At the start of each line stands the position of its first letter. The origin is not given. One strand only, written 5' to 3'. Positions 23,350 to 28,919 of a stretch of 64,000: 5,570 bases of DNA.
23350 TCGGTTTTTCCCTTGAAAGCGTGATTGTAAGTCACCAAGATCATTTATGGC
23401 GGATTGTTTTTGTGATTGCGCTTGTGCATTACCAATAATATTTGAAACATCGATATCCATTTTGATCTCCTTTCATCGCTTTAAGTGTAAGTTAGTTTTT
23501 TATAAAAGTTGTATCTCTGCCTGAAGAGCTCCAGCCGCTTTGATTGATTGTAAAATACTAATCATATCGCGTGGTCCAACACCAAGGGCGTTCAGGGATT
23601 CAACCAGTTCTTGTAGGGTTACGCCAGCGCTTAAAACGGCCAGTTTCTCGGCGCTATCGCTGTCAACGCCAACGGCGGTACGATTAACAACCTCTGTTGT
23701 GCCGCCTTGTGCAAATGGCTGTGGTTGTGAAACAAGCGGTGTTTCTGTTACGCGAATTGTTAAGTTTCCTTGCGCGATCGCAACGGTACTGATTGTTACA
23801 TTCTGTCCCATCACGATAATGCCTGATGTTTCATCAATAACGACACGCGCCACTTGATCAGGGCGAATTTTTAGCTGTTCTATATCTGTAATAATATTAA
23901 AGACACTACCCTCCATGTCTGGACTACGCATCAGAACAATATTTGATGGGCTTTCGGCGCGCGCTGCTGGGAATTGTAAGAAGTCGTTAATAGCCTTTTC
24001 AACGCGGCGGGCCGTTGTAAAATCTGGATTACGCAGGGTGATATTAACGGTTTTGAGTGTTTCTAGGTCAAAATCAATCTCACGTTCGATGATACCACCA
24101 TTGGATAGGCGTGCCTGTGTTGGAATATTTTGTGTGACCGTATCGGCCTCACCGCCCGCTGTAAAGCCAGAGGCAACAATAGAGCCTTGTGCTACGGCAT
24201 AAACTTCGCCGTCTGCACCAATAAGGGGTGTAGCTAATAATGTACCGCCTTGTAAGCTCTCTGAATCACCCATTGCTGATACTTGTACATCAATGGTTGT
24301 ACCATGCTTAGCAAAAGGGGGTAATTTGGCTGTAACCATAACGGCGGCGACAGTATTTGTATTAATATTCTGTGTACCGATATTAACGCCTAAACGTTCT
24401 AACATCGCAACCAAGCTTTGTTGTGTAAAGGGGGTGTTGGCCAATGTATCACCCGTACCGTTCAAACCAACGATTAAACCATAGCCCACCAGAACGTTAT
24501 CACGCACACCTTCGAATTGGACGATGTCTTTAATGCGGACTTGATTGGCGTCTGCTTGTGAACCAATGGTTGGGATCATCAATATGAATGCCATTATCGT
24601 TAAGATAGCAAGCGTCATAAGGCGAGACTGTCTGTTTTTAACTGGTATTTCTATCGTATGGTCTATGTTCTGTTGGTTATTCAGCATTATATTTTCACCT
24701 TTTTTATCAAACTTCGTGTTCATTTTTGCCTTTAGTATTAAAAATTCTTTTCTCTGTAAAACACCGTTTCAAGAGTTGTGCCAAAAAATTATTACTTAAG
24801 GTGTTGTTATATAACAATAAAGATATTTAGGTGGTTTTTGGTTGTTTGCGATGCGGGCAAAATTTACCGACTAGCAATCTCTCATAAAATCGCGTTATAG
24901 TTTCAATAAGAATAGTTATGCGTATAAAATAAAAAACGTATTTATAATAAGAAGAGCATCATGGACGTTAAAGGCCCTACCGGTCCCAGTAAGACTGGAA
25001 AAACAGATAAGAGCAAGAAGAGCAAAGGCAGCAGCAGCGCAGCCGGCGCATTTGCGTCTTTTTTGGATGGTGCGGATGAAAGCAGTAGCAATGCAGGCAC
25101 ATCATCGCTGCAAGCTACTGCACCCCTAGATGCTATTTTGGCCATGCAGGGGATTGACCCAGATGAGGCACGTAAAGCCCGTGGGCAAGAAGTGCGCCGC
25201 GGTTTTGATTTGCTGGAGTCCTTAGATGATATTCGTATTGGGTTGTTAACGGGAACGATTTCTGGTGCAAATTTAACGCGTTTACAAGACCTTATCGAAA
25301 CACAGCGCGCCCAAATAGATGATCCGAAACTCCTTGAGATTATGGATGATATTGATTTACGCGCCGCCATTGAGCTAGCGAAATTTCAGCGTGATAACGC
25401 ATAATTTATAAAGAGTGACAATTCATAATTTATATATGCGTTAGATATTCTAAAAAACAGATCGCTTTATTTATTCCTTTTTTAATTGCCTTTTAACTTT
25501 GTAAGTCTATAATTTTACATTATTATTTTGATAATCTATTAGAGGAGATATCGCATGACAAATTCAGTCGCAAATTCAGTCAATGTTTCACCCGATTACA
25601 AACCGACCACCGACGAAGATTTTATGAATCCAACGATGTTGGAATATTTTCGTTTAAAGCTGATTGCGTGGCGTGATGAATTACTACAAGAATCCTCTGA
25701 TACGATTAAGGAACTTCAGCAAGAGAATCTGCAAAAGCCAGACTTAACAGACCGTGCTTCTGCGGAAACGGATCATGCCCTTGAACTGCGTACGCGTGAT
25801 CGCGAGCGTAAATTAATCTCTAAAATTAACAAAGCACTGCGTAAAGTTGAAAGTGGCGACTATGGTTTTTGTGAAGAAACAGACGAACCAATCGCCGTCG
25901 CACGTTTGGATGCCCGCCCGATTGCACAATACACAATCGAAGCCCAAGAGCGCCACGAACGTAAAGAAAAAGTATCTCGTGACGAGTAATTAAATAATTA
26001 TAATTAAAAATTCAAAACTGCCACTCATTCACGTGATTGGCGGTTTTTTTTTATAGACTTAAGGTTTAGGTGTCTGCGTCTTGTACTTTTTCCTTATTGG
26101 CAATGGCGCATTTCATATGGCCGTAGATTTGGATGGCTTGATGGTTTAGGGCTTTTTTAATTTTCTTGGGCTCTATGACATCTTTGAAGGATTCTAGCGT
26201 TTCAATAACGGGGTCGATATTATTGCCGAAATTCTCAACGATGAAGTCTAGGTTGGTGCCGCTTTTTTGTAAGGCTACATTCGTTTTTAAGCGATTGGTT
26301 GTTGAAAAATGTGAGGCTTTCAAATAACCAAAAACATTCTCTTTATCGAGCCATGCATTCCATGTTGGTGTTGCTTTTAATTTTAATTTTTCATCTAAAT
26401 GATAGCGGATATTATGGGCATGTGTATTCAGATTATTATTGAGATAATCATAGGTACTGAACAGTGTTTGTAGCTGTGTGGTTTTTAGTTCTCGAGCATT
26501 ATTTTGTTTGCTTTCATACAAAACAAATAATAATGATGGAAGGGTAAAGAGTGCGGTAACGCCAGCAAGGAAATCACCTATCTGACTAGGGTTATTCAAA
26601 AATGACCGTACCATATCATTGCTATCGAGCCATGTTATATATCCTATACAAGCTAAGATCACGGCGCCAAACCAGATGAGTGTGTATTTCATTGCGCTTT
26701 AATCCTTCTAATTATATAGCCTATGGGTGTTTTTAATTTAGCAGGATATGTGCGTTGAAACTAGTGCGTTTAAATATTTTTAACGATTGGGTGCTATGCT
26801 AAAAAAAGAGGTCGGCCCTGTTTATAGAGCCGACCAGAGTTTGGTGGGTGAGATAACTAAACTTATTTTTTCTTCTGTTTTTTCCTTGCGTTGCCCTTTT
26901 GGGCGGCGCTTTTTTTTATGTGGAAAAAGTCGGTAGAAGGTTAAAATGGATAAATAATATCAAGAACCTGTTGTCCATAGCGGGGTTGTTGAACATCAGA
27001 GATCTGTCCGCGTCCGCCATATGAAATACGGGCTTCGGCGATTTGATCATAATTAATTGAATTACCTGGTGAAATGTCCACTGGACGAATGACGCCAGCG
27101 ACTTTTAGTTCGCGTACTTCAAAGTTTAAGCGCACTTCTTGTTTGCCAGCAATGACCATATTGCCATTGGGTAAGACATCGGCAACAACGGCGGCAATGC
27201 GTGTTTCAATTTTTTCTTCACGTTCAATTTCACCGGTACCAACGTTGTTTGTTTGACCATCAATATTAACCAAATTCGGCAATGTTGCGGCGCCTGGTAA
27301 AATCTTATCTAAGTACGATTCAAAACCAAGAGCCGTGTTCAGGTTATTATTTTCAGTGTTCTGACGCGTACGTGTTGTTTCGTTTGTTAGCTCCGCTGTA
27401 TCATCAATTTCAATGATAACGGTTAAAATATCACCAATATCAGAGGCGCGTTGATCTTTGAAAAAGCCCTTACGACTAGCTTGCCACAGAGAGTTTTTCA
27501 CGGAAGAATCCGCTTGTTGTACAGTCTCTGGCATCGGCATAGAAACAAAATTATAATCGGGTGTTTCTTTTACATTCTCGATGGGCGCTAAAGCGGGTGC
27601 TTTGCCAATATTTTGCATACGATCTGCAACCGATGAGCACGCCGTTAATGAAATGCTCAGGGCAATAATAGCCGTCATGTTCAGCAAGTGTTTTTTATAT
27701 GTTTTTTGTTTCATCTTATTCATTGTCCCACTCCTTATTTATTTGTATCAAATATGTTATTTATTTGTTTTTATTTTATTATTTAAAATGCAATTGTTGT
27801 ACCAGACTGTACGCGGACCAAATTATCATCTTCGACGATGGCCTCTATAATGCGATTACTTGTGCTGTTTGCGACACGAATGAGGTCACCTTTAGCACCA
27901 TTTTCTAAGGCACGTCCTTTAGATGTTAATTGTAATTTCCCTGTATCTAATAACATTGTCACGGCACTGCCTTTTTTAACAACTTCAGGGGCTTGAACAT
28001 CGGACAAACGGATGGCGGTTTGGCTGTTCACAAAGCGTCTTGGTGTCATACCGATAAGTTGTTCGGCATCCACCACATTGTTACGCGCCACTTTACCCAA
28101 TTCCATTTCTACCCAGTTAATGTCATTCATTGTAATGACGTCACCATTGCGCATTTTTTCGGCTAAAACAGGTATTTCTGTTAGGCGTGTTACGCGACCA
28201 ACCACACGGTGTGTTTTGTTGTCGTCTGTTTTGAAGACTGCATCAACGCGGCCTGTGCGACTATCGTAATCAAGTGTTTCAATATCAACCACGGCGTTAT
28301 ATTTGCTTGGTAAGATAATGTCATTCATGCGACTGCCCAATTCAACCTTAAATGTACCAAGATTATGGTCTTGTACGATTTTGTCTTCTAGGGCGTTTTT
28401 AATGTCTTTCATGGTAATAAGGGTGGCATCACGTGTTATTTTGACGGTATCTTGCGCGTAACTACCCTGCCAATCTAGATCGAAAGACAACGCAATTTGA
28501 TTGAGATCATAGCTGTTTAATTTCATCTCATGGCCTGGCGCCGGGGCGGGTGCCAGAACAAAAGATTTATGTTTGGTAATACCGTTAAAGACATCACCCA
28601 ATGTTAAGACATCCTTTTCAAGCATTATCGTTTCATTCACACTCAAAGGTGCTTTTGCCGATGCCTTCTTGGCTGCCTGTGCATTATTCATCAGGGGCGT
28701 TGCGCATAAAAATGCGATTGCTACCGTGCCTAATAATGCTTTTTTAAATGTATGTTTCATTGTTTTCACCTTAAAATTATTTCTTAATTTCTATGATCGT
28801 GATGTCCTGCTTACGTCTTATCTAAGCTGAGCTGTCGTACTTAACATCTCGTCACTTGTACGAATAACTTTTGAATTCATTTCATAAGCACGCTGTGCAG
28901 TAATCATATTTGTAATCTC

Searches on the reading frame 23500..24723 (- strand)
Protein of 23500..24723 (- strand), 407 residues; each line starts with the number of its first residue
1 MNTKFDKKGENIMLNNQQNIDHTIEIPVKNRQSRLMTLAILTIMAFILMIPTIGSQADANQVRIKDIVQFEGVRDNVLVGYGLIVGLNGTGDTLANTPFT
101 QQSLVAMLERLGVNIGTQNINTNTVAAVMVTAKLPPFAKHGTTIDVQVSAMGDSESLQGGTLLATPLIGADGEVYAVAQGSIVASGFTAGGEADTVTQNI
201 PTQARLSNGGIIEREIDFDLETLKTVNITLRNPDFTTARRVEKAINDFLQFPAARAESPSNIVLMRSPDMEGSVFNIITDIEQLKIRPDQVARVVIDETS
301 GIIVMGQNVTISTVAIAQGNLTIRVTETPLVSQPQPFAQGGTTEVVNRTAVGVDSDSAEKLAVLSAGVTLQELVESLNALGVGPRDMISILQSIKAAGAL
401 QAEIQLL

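Call 43: search_protein_families(library=pfam, proteins=[window:23500-24723:-], max_evalue=0.001)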
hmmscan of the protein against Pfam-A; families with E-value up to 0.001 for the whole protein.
window:23500-24723:- (407 aa): 1 family
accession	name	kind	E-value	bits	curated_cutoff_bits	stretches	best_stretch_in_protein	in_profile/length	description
PF02119.21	FlgI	-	1.2e-130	435.9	25.3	1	63-405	1-342/343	Flagellar P-ring protein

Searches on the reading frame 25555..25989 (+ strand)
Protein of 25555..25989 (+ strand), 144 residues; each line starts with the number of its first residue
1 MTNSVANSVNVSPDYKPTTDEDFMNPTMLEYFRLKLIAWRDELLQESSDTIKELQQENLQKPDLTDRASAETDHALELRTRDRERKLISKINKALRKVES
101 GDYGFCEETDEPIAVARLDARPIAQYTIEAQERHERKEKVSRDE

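Call 43: search_protein_families(library=pfam, proteins=[window:25555-25989:+], max_evalue=0.001)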
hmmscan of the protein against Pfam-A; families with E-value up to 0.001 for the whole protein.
window:25555-25989:+ (144 aa): 2 families
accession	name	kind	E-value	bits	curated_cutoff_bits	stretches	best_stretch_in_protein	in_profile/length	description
PF21157.2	DksA_N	-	3.2e-29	101.4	27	1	29-98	2-71/71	DnaK suppressor protein DksA, N-terminal domain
PF01258.23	zf-dskA_traR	-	5.3e-10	39.6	24.9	1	101-136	1-36/36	Prokaryotic dksA/traR C4-type zinc finger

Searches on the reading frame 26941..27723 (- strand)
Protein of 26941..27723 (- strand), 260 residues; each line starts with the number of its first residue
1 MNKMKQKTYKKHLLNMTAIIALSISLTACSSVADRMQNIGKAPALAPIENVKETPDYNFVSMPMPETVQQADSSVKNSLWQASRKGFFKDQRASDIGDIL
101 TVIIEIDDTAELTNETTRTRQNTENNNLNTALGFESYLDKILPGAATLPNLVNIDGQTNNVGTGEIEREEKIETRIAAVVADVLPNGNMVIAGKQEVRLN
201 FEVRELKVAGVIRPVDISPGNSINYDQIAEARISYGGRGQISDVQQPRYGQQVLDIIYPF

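Call 43: search_protein_families(library=pfam, proteins=[window:26941-27723:-], max_evalue=0.001)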
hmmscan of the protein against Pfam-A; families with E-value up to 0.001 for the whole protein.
window:26941-27723:- (260 aa): 1 family
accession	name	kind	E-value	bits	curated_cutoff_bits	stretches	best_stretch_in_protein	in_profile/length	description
PF02107.21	FlgH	-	8.8e-55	185.4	27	1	76-259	4-172/172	Flagellar L-ring protein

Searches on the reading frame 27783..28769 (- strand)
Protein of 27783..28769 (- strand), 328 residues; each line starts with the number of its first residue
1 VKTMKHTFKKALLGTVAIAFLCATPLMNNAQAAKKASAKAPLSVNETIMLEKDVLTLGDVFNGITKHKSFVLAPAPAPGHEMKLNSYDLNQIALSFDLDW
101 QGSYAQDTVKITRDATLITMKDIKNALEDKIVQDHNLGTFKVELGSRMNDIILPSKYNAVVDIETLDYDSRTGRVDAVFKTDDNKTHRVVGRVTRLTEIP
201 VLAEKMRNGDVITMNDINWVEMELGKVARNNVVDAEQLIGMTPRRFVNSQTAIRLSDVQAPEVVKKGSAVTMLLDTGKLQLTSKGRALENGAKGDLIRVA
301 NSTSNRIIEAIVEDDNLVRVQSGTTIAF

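Call 87: search_protein_families(library=pfam, proteins=[window:27783-28769:-], max_evalue=0.00001)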
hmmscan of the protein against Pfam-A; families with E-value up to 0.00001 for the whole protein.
window:27783-28769:- (328 aa): 1 family
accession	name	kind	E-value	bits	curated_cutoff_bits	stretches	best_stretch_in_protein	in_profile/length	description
PF13144.11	ChapFlgA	-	2.1e-31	109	23.8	1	198-320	2-122/122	Chaperone for flagella basal body P-ring formation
